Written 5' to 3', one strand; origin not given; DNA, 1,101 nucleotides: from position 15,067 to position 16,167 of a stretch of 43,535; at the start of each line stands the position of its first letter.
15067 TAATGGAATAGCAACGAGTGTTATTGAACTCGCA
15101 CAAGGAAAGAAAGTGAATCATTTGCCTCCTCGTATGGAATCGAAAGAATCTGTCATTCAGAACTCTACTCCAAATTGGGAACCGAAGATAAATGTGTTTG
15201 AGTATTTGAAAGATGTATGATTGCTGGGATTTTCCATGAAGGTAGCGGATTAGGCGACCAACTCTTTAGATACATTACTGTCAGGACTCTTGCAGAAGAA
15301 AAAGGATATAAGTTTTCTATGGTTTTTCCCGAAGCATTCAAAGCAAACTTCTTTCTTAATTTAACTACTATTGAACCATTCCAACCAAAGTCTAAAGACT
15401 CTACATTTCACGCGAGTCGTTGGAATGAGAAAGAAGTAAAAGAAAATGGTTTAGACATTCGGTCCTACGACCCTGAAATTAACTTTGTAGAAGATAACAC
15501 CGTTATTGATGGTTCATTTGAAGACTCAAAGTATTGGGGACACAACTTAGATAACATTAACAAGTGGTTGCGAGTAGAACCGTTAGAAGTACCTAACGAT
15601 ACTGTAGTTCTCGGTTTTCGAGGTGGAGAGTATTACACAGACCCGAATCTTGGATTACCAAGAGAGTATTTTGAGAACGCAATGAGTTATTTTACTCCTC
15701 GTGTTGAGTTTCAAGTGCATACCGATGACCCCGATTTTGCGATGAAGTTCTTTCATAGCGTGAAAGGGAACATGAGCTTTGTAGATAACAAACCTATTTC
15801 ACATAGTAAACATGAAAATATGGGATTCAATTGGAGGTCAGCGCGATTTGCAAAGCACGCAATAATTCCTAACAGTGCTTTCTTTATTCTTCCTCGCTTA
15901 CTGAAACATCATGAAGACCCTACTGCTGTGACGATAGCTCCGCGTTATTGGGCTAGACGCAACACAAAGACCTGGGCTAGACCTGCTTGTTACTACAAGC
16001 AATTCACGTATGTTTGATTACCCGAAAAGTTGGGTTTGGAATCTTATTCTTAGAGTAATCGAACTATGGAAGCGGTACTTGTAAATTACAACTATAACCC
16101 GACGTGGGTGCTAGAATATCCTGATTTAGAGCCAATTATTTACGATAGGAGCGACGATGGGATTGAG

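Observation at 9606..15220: A deoxy-sugar branch whose DegT-family enzyme has His at the catalytic Lys position and lacks the E1 iron-sulfur cysteines (3,6-dideoxyhexose-like pathway)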

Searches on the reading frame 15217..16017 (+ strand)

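Call 4: search_protein_families(library=pfam, proteins=[window:15217-16017:+], max_evalue=0.01)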
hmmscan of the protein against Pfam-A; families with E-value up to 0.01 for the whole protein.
window:15217-16017:+ (266 aa): 0 families

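Call 5: search_protein_families(library=ncbifam, proteins=[window:15217-16017:+], max_evalue=0.001)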
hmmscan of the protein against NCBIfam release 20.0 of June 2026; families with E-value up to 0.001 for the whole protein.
window:15217-16017:+ (266 aa): 1 family
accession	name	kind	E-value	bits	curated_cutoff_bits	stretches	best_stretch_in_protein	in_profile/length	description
TIGR03478.1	DMSO_red_II_bet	subfamily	0.00016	20.7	480.7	1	141-243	43-145/321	DMSO reductase family type II enzyme, iron-sulfur subunit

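Call 32: search_protein_families(library=phrogs, proteins=[window:15217-16017:+], max_evalue=0.001)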
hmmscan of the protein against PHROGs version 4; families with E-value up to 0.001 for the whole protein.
window:15217-16017:+ (266 aa): 1 family
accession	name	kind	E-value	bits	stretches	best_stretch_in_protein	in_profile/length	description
phrog_2644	-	moron, auxiliary metabolic gene and host takeover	2.6e-08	35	1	12-252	13-251/265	glycosyltransferase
